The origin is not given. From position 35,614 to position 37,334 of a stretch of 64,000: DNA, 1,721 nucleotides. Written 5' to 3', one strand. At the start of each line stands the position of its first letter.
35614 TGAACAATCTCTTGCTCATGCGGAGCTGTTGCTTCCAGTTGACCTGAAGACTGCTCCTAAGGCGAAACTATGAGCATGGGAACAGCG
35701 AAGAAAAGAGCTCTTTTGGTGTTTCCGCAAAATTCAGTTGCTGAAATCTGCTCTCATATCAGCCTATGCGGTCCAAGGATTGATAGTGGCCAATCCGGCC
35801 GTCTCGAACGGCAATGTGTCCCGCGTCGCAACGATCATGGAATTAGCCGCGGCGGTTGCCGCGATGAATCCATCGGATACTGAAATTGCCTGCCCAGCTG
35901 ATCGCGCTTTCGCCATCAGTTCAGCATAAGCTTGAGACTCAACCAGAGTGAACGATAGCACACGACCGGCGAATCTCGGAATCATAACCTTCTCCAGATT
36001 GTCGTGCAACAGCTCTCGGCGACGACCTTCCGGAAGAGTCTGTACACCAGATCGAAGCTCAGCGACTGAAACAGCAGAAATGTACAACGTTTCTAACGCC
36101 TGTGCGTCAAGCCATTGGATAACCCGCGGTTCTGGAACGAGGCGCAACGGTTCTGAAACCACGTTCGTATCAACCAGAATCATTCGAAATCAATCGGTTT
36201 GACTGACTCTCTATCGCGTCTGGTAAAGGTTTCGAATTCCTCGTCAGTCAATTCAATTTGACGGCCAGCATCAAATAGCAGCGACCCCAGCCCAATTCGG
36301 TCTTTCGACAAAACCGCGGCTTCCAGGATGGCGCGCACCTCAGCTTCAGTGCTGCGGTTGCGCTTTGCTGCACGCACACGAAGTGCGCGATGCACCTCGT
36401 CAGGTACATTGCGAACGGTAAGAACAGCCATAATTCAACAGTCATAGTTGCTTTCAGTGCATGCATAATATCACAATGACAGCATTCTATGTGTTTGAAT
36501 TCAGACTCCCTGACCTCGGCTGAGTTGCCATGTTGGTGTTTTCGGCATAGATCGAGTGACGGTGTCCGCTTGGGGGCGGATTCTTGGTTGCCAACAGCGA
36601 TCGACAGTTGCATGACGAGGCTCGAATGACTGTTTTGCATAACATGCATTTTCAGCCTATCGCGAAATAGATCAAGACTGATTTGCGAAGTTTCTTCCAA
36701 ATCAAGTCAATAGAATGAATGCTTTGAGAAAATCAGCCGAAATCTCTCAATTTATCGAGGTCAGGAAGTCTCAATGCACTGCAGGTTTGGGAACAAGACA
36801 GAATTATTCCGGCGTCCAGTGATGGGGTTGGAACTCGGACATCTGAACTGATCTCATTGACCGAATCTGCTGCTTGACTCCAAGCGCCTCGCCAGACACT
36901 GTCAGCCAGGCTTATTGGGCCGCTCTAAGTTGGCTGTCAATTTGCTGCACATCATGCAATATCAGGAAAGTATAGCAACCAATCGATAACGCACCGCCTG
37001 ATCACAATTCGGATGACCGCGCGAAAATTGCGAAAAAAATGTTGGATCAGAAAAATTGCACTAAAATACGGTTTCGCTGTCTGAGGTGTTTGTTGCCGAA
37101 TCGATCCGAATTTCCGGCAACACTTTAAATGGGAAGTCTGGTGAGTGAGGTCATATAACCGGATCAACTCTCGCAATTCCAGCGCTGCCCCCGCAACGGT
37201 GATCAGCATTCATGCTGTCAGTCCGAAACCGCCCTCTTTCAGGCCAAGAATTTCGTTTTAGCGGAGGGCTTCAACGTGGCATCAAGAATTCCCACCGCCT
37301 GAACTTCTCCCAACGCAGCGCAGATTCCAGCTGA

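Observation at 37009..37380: Three near-identical ~375-bp promoter-plus-riboswitch-plus-leader cassettes drive three separate B12 operons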

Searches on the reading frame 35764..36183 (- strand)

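Call 81: search_protein_families(library=pfam, proteins=[window:35764-36183:-])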
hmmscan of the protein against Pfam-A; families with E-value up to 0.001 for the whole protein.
window:35764-36183:- (139 aa): 1 family
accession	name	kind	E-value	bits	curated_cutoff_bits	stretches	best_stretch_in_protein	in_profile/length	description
PF01850.27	PIN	-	1.1e-13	52.3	23.6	1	2-123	1-112/120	PIN domain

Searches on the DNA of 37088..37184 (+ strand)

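Call 65: build_rna_model(alignment_id=A4, structure=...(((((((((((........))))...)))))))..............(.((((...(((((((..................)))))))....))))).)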
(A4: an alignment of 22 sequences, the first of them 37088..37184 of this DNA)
Model R1 built from alignment A4 (22 sequences, 101 columns); structure: as given.
model positions 98; base pairs 23; branch points 1; effective number of sequences 1.87; information 0.59 bits per position. Calibrated on 0.2 Mb of random sequence (short: E-values are rough).
structure used (alignment columns):
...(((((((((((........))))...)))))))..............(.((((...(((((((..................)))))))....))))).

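Call 66: search_with_rna_model(model_id=R1, sources=[window, L001, L002, L003, L005, L006, L007, L008, L009, L010, L011, L012, L013, L014, L015], make_alignment=true, max_evalue=0.01)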
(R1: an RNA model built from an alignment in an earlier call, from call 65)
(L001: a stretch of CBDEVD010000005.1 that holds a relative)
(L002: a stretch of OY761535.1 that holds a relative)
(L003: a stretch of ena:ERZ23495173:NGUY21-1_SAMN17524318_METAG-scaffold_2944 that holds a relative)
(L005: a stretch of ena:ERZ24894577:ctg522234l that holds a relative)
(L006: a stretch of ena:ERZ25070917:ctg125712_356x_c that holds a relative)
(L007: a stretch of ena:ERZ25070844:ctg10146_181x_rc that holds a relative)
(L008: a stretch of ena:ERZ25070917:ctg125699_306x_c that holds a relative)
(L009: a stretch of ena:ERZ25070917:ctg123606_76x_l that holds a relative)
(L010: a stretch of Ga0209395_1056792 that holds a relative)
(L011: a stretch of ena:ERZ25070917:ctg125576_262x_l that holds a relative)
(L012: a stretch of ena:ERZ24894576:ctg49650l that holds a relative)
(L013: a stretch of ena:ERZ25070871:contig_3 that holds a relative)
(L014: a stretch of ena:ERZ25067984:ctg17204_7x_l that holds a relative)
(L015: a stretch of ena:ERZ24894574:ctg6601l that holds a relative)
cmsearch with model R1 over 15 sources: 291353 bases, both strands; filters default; matches with E-value up to 0.01: 24.
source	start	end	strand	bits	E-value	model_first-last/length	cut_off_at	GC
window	55601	55698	+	114.2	1.2e-21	1-98/98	no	0.53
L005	4189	4286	+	108.6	1.9e-20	1-98/98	no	0.48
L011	1178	1274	+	108.3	2.2e-20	1-98/98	no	0.43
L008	9813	9910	+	108.1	2.3e-20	1-98/98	no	0.46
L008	4175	4272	+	107.9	2.6e-20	1-98/98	no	0.44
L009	9814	9911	+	107.8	2.8e-20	1-98/98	no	0.46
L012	1176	1273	+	107.4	3.2e-20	1-98/98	no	0.43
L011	6815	6912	+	105.8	7.3e-20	1-98/98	no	0.45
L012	6814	6911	+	105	1.1e-19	1-98/98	no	0.48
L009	4177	4273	+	104.3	1.5e-19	1-98/98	no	0.42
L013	1177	1273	+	104.3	1.5e-19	1-98/98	no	0.42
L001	606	703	+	104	1.7e-19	1-98/98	no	0.49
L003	7249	7346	+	103.9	1.8e-19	1-98/98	no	0.43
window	52176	52273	+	102.1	4.3e-19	1-98/98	no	0.51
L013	6814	6911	+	101.9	4.7e-19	1-98/98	no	0.43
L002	6278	6376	+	97.9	3.3e-18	1-98/98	no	0.44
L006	4333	4426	+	89.8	1.7e-16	1-98/98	no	0.49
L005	9812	9909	+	86.8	7.2e-16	1-98/98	no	0.49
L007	8989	9088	+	74.5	2.8e-13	1-98/98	no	0.53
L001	1714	1809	+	74.4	3e-13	1-98/98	no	0.48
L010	580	672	-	55.8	2.5e-09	1-98/98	no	0.46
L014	6736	6834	+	49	6.6e-08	1-98/98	no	0.51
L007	9756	9845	+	30.4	0.00055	1-98/98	no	0.39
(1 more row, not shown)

Alignment A5: 24 matches aligned to the model, 104 columns, each read 5' to 3' on its own strand. Consensus structure (alignment columns), stored with it:
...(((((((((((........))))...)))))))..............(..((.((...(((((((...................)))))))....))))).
